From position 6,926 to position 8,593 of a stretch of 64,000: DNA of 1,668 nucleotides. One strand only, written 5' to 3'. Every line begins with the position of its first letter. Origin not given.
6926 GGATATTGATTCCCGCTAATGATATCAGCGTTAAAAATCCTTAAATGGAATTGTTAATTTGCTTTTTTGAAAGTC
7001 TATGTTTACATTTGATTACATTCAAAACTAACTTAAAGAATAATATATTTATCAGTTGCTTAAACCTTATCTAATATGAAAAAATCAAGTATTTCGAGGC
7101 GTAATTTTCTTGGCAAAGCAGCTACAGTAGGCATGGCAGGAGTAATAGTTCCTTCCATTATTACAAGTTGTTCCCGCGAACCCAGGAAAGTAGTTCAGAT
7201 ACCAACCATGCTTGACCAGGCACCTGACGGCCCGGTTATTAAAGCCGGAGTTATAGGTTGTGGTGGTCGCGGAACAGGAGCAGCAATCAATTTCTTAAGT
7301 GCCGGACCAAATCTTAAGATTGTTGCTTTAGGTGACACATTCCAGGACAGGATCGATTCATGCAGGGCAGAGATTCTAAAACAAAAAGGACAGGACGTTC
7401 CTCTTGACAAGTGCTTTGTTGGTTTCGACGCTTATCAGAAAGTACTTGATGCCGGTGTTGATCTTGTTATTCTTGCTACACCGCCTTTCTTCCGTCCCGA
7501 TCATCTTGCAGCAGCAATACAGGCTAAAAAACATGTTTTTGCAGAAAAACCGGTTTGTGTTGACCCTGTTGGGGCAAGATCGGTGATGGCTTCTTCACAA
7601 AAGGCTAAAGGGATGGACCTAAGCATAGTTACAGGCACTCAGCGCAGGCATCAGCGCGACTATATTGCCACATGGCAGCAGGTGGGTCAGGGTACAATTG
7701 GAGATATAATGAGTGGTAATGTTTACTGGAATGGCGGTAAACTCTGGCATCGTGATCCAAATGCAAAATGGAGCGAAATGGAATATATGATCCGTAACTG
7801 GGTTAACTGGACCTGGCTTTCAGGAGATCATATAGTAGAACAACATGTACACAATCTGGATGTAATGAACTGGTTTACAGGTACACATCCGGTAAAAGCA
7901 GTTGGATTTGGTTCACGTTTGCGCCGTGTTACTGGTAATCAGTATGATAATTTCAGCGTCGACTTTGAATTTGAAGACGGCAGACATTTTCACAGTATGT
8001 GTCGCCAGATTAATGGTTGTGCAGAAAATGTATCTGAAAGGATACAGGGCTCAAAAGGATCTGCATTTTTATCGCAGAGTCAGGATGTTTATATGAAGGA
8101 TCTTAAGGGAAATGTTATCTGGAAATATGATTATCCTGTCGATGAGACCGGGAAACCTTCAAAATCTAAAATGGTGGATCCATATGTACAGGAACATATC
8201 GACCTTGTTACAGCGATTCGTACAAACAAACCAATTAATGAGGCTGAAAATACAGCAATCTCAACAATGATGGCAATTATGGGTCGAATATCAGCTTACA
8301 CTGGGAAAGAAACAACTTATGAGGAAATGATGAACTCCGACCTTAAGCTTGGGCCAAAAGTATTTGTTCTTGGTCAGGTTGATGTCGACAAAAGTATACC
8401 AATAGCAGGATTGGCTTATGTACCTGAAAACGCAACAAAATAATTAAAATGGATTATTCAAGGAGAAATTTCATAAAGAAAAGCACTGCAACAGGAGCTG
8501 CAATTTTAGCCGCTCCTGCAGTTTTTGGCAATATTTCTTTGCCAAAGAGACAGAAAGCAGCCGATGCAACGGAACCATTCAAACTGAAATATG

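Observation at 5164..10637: Candidate periplasmic, quinone-linked sugar/glycoside oxidation module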

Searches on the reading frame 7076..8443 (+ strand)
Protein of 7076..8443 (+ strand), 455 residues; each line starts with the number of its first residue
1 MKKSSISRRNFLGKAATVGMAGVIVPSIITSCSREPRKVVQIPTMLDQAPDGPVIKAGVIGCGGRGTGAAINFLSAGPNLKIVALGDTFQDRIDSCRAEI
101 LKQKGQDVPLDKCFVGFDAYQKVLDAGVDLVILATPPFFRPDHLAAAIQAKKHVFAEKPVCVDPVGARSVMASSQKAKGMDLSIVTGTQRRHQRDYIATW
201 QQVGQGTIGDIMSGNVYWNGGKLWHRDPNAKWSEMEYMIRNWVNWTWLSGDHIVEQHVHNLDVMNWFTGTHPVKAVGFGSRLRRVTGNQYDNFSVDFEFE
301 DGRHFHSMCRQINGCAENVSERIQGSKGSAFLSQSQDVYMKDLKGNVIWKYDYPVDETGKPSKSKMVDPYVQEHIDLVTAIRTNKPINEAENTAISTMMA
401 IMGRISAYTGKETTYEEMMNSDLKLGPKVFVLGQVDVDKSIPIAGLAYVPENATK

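Call 3: search_protein_families(library=pfam, proteins=[window:7076-8443:+], max_evalue=0.01)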
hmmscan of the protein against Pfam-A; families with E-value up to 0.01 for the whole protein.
window:7076-8443:+ (455 aa): 3 families
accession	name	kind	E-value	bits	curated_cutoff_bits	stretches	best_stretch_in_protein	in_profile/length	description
PF01408.29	GFO_IDH_MocA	-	1.1e-12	49.1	24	1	55-178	1-113/120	Oxidoreductase family, NAD-binding Rossmann fold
PF22725.1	GFO_IDH_MocA_C3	-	3.2e-09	37.3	27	1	202-330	7-123/124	GFO/IDH/MocA C-terminal domain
PF02894.22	GFO_IDH_MocA_C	-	2.4e-07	31.2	22.9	1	202-381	3-183/218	Oxidoreductase family, C-terminal alpha/beta domain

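Call 4: search_protein_families(library=ncbifam, proteins=[window:7076-8443:+], max_evalue=0.01)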
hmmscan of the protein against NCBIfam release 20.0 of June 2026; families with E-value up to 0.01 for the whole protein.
window:7076-8443:+ (455 aa): 9 families
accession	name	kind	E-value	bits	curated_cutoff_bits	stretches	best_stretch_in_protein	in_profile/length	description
TIGR04380.1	myo_inos_iolG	equivalog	1.1e-17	64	355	1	55-335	2-255/330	inositol 2-dehydrogenase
NF040723.1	UDP-GlcNAcDh_Arch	equivalog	4.7e-07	29.6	450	1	55-213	1-143/302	UDP-N-acetylglucosamine 3-dehydrogenase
NF052679.1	InsChiInosDhIolG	equivalog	6.9e-07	28.6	540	1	55-211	3-148/343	bifunctional inositol 2-dehydrogenase/D-chiro-inositol 1-dehydrogenase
NF058561.1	BT_2158_fam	equivalog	1.8e-06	26.8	750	1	7-247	1-210/487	glycoside 3-dehydrogenase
NF052479.1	LevoglcsnDh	equivalog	1.2e-05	24.2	650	1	121-230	67-171/386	levoglucosan dehydrogenase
NF008607.0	PRK11579.1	subfamily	4e-05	22.8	330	1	122-213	59-147/346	oxidoreductase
NF042982.1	MFR_Fp_SdhA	equivalog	0.0012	17.4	1100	1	1-99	1-92/612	8-methylmenaquinol:fumarate reductase flavoprotein subunit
TIGR01409.1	TAT_signal_seq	domain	0.0018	18.5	16.7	1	6-24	1-19/29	twin-arginine translocation signal domain-containing protein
NF007574.0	PRK10206.1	equivalog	0.0092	15.1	352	0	123-212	60-147/345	oxidoreductase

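Call 15: search_solved_structures(query=window:7076-8443:+, max_evalue=0.00001)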
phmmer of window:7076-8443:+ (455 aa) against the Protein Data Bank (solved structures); distinct sequences matched with E-value up to 0.00001: 12.
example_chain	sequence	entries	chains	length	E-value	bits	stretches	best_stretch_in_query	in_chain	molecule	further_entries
4n54_A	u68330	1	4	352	1.6e-11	46.9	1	54-279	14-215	Inositol dehydrogenase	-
4mkx_A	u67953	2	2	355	2e-11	46.6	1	54-279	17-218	Inositol dehydrogenase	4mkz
9m3d_B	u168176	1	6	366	9.2e-10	41.1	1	56-286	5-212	DgpA1 from W974-1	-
3gfg_A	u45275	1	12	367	1.5e-09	40.3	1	91-261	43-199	Uncharacterized oxidoreductase yvaA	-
3gdo_A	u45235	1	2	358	1.8e-09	40.1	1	92-261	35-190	Uncharacterized oxidoreductase yvaA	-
3ezy_A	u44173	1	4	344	3.4e-08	35.9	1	56-210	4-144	Dehydrogenase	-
3cea_A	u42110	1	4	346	4.4e-08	35.6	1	117-283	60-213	Myo-inositol 2-dehydrogenase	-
6o15_A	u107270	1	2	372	3.9e-07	32.4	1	123-304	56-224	Uncharacterized oxidoreductase YjhC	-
3ec7_A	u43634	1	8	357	4.3e-07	32.3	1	52-234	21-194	Putative Dehydrogenase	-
3e18_A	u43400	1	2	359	1.9e-06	30.1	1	60-212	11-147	oxidoreductase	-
7xr9_A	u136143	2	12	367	5.2e-06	28.7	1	55-216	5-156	DgpA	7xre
3e82_A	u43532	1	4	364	6e-06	28.5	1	124-234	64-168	Putative oxidoreductase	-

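Call 20: find_homologous_proteins(query=window:7076-8443:+, max_evalue=0.00001)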
Query window:7076-8443:+ (455 aa): 8000 proteins with E <= 0.00001 among 8000 candidates; the best 120 are listed.
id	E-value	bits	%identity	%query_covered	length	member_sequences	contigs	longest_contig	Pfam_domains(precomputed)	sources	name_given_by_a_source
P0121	1.0e-287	972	90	100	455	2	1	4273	PF01408.29,PF22725.2,PF02894.23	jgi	jgi:myo-inositol 2-dehydrogenase / D-chiro-inositol 1-dehydrogenase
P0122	1.7e-283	958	88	100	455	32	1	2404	PF01408.29,PF22725.2,PF02894.23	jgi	jgi:myo-inositol 2-dehydrogenase/D-chiro-inositol 1-dehydrogenase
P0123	1.3e-280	949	88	100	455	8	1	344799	PF01408.29,PF22725.2,PF02894.23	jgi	-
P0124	7.0e-279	943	88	99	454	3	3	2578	PF01408.29,PF22725.2,PF02894.23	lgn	-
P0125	3.4e-278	941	87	100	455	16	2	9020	PF01408.29,PF22725.2,PF02894.23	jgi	jgi:myo-inositol 2-dehydrogenase / D-chiro-inositol 1-dehydrogenase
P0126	7.3e-269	910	86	100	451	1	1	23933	PF01408.29,PF22725.2,PF02894.23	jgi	jgi:myo-inositol 2-dehydrogenase/D-chiro-inositol 1-dehydrogenase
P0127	5.6e-268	907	85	100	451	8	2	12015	PF01408.29,PF22725.2,PF02894.23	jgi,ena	-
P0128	1.2e-266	903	85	100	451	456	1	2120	PF01408.29,PF22725.2,PF02894.23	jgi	-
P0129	2.3e-265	899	84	99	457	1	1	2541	PF01408.29,PF22725.2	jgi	jgi:predicted dehydrogenase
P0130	5.5e-265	897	81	100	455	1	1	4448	PF01408.29,PF22725.2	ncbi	-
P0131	3.4e-263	891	84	100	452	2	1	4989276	PF01408.29,PF22725.2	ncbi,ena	-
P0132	5.4e-262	887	83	99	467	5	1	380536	PF01408.29,PF22725.2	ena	-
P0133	5.8e-262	887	84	100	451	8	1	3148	PF01408.29,PF22725.2,PF02894.23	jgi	jgi:predicted dehydrogenase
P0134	6.4e-262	887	83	100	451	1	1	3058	PF01408.29,PF22725.2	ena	-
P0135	7.1e-262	887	84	99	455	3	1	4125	PF01408.29,PF22725.2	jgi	jgi:predicted dehydrogenase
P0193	1.3e-253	860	80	99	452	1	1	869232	PF01408.29,PF22725.2,PF02894.23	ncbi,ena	-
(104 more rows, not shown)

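Call 21: find_encoding_contigs(protein=P0131, flank=10000, max_places=2)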
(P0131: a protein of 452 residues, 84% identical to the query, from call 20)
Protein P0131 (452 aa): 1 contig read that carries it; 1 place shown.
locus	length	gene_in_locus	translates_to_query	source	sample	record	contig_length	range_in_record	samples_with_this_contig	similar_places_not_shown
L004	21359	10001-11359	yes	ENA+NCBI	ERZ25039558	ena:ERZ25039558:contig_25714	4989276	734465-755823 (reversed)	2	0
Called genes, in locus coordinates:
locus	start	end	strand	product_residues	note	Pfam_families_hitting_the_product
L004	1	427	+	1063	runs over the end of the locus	PF13620:CarboxypepD_reg, PF13715:CarbopepD_reg_2, PF07715:Plug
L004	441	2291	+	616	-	PF14322:SusD-like_3, PF07980:SusD_RagB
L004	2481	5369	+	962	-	PF07676:PD40 (faint), PF26549:Tricorn_N (weak), PF12569:NatA_aux_su (faint), PF13429:TPR_15 (faint), PF13432:TPR_16 (faint), PF00515:TPR_1 (faint), PF07719:TPR_2 (faint), PF13174:TPR_6 (faint), +7 more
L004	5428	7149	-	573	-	PF19529:DUF6057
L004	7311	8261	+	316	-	PF12760:Zn_ribbon_IS1595 (weak), PF12762:DDE_Tnp_IS1595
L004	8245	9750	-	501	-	PF26549:Tricorn_N (faint), PF26550:Tricorn_2nd (weak), PF07676:PD40 (faint)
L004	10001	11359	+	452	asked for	PF01408:GFO_IDH_MocA, PF22725:GFO_IDH_MocA_C3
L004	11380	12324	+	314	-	PF01261:AP_endonuc_2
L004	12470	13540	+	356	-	PF10282:Lactonase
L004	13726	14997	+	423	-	PF00884:Sulfatase (faint), PF01663:Phosphodiest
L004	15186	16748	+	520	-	PF00890:FAD_binding_2 (faint), PF01266:DAO, PF16901:DAO_C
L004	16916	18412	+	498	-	PF00370:FGGY_N, PF02782:FGGY_C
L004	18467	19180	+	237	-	PF00230:MIP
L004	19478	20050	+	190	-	-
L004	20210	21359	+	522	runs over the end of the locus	PF04015:DUF362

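Call 22: find_encoding_contigs(protein=P0193, flank=10000, max_places=2)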
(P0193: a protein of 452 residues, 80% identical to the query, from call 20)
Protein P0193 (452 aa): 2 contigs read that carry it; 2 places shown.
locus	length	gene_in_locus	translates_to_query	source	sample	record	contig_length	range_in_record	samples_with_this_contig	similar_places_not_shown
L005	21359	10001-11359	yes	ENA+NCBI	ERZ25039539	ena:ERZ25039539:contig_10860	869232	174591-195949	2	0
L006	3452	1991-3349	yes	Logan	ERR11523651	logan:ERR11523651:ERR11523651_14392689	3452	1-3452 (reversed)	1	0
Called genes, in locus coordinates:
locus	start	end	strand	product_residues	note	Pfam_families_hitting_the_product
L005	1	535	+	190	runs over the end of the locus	PF01797:Y1_Tnp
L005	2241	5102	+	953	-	PF02837:Glyco_hydro_2_N, PF22666:Glyco_hydro_2_N2, PF00703:Glyco_hydro_2, PF02836:Glyco_hydro_2_C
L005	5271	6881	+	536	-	PF05681:Fumerase, PF05683:Fumerase_C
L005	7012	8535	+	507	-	PF03264:Cytochrom_NNT, PF14522:Cytochrome_C7 (faint), PF03781:FGE-sulfatase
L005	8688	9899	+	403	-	PF03825:Nuc_H_symport, PF07690:MFS_1, PF12832:MFS_1_like, PF07690:MFS_1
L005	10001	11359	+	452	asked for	PF01408:GFO_IDH_MocA, PF22725:GFO_IDH_MocA_C3, PF02894:GFO_IDH_MocA_C (weak)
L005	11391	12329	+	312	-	PF01261:AP_endonuc_2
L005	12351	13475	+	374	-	PF08450:SGL (faint), PF10282:Lactonase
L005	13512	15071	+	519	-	PF01266:DAO, PF12831:FAD_oxidored (faint), PF16901:DAO_C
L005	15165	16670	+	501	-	PF00370:FGGY_N, PF02782:FGGY_C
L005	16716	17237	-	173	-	PF08212:Lipocalin_2, PF00061:Lipocalin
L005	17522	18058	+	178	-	-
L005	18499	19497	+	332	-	-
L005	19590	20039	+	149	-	PF02566:OsmC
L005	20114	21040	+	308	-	PF01551:Peptidase_M23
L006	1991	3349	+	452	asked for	PF01408:GFO_IDH_MocA, PF22725:GFO_IDH_MocA_C3, PF02894:GFO_IDH_MocA_C (weak)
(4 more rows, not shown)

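Call 40: search_solved_structures(query=window:7076-8443:+, max_evalue=1)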
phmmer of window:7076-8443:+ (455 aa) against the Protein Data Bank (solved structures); distinct sequences matched with E-value up to 1: 60.
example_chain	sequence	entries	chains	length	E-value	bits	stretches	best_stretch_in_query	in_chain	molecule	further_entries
4n54_A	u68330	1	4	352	1.6e-11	46.9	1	54-279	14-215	Inositol dehydrogenase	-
4mkx_A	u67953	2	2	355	2e-11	46.6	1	54-279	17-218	Inositol dehydrogenase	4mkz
9m3d_B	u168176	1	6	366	9.2e-10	41.1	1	56-286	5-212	DgpA1 from W974-1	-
3gfg_A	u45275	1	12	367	1.5e-09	40.3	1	91-261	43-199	Uncharacterized oxidoreductase yvaA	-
3gdo_A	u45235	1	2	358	1.8e-09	40.1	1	92-261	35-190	Uncharacterized oxidoreductase yvaA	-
3ezy_A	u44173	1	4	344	3.4e-08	35.9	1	56-210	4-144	Dehydrogenase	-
3cea_A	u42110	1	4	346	4.4e-08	35.6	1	117-283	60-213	Myo-inositol 2-dehydrogenase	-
6o15_A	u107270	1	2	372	3.9e-07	32.4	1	123-304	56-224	Uncharacterized oxidoreductase YjhC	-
3ec7_A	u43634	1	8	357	4.3e-07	32.3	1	52-234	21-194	Putative Dehydrogenase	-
3e18_A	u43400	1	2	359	1.9e-06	30.1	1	60-212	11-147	oxidoreductase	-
7xr9_A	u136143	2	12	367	5.2e-06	28.7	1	55-216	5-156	DgpA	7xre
3e82_A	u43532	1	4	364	6e-06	28.5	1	124-234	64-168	Putative oxidoreductase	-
4hkt_A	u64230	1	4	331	1e-05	27.8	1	117-338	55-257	Inositol 2-dehydrogenase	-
3i23_A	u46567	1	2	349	1.5e-05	27.1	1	118-228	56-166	Oxidoreductase, Gfo/Idh/MocA family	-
3fd8_A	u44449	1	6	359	1.6e-05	27.1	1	118-228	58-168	Oxidoreductase, Gfo/Idh/MocA family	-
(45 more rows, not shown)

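Call 46: find_related_loci(query=A2, collection=metagenome_contigs, flank=6000)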
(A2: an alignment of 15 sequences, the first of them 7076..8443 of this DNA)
Query A2 (455 aa) in metagenome_contigs; peptide patterns used: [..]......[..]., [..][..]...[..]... (x = any residue, [..] = any of these).
600 stretches matched a pattern (row limit reached: there are more); 574 encode a relative of the query (tblastn E <= 1e-3); the best 80 are kept; 80 distinct loci.
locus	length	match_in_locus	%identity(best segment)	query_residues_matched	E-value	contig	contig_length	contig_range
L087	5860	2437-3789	85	1-455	0e+0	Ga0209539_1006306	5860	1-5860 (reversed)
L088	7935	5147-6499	85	1-455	0e+0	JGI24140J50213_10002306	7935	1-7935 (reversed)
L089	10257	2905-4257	86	1-455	0e+0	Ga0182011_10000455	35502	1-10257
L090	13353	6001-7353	84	1-455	0e+0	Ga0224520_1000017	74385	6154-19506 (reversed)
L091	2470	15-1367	85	1-455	0e+0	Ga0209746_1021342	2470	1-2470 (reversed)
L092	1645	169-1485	75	8-450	0e+0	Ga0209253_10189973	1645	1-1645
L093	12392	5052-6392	72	1-451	0e+0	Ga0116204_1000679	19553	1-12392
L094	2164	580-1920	71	1-450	0e+0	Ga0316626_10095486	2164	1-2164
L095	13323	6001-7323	69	1-446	0e+0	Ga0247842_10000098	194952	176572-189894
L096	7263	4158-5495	68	3-450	0e+0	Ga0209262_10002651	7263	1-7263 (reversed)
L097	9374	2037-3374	69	1-448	0e+0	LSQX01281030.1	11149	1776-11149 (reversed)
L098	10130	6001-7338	70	1-448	0e+0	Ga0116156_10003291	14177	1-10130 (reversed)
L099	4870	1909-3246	60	2-450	0e+0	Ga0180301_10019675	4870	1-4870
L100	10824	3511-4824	58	7-447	3e-180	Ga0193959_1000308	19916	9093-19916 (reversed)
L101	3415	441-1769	59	1-447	1e-179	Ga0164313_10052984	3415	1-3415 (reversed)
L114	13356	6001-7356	53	2-445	1e-159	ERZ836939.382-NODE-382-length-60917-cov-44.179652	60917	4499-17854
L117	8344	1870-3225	53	2-445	9e-160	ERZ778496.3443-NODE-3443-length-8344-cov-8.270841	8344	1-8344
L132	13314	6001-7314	50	5-445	9e-148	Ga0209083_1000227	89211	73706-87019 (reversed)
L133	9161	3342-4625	52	3-447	9e-148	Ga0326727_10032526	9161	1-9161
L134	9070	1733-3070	47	4-445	1e-146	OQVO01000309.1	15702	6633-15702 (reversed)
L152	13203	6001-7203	45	2-427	2e-119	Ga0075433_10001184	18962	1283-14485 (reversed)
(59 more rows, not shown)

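Call 51: search_solved_structures(query=A2, max_evalue=1e-8)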
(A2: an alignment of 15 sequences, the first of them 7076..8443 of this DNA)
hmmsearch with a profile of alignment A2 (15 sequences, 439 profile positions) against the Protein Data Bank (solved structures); distinct sequences matched with E-value up to 1e-8: 24.
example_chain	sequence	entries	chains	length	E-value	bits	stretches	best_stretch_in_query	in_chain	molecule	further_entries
4n54_A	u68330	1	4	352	1.5e-23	86.5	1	35-370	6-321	Inositol dehydrogenase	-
4mkx_A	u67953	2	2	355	2.5e-23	85.8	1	37-370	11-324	Inositol dehydrogenase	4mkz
4hkt_A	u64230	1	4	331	2.4e-19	72.7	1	43-207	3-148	Inositol 2-dehydrogenase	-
3cea_A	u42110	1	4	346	3.9e-19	72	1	41-331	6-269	Myo-inositol 2-dehydrogenase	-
3ezy_A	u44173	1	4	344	2.1e-16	62.9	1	43-202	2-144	Dehydrogenase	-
3ec7_A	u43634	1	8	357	3.9e-16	62.1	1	40-214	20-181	Putative Dehydrogenase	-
6o15_A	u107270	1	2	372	1.3e-15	60.3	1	118-334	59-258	Uncharacterized oxidoreductase YjhC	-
9m3d_B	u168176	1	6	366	5e-14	55.1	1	42-208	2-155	DgpA1 from W974-1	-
3mz0_A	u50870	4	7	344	3.6e-12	49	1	43-209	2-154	Inositol 2-dehydrogenase/D-chiro-inositol 3-dehydrogenase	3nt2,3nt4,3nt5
7xr9_A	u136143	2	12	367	6.1e-12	48.3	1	42-208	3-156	DgpA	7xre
5a02_A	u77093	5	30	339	7.9e-12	47.9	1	94-204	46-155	ALDOSE-ALDOSE OXIDOREDUCTASE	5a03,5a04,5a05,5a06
4mie_A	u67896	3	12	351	1.2e-11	47.3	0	35-210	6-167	Inositol 2-dehydrogenase/D-chiro-inositol 3-dehydrogenase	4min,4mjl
4l9r_A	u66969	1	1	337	1.9e-11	46.7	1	44-209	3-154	Inositol 2-dehydrogenase/D-chiro-inositol 3-dehydrogenase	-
6z3b_B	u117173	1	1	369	2.3e-11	46.3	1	118-331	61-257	Gfo/Idh/MocA family oxidoreductase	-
4l8v_A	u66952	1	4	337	2.4e-11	46.3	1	44-216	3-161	Inositol 2-dehydrogenase/D-chiro-inositol 3-dehydrogenase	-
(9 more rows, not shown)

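Call 62: search_protein_families(library=pfam, proteins=[L114:7378-8325:+, L134:6389-7339:+, L117:4151-4906:+, L132:8681-9901:+], max_evalue=0.001)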
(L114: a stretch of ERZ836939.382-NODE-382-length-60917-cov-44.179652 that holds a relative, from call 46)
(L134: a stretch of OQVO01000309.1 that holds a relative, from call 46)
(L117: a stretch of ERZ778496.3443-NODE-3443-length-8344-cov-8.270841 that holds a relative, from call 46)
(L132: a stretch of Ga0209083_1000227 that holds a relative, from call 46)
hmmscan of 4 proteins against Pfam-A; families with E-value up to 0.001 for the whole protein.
L114:7378-8325:+ (316 aa): 1 family
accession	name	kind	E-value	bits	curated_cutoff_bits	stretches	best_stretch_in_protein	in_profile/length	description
PF01261.30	AP_endonuc_2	-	2e-28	100.2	31.1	1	75-311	3-248/249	Xylose isomerase-like TIM barrel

L134:6389-7339:+ (317 aa): 1 family
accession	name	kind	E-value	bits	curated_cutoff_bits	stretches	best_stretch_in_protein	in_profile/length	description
PF01578.25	Cytochrom_C_asm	-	9.1e-30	104.3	29.9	1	79-249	15-176/212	Cytochrome C assembly protein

L117:4151-4906:+ (252 aa): 0 families

L132:8681-9901:+ (407 aa): 1 family
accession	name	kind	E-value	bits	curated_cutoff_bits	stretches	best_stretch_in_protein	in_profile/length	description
PF06283.17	ThuA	-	1.3e-25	91.3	33.4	1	32-255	1-191/209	Trehalose utilisation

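Call 73: predict_structure(alignment_id=A5)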
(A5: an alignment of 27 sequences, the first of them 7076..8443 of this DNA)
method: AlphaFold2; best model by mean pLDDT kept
length: 455 residues; sequences in the alignment: 27
mean_pLDDT: 37.1   pTM: 0.28
mean pLDDT of the five models: 37.1, 31.7, 30.5, 30.1, 29.4
residues with pLDDT >= 90: 0; 70-90: 25; 50-70: 47; < 50: 383
segments of 3 or more residues with pLDDT < 50: 1-52, 62-77, 134-298, 304-355, 359-455
pLDDT, mean of each block of 10 residues (from residue 1): 24 22 23 23 25 58 46 50 69 71 75 67 66 42 36 30 23 24 24 27 30 26 29 32 26 42 43 40 29 46 48 26 23 35 41 47 38 33 31 28 31 37 26 27 28 33
secondary structure, 60 per line:
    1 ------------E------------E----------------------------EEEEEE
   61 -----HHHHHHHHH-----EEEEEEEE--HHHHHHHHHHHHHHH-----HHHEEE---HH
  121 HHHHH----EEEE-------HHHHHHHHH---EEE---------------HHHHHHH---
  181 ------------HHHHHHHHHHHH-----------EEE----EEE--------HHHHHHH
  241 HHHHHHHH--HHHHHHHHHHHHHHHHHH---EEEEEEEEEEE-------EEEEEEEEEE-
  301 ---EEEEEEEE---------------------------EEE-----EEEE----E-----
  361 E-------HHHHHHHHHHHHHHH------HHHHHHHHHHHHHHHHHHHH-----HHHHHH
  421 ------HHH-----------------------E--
elements in order: E55-60 H66-74 E80-87 H90-104 E113-115 H119-125 E130-133 H141-149 E153-155 H171-177 H193-204 E216-218 E223-225 H234-248 H251-268 E272-282 E290-299 E304-311 E339-341 E347-350 H369-383 H390-409 H415-420
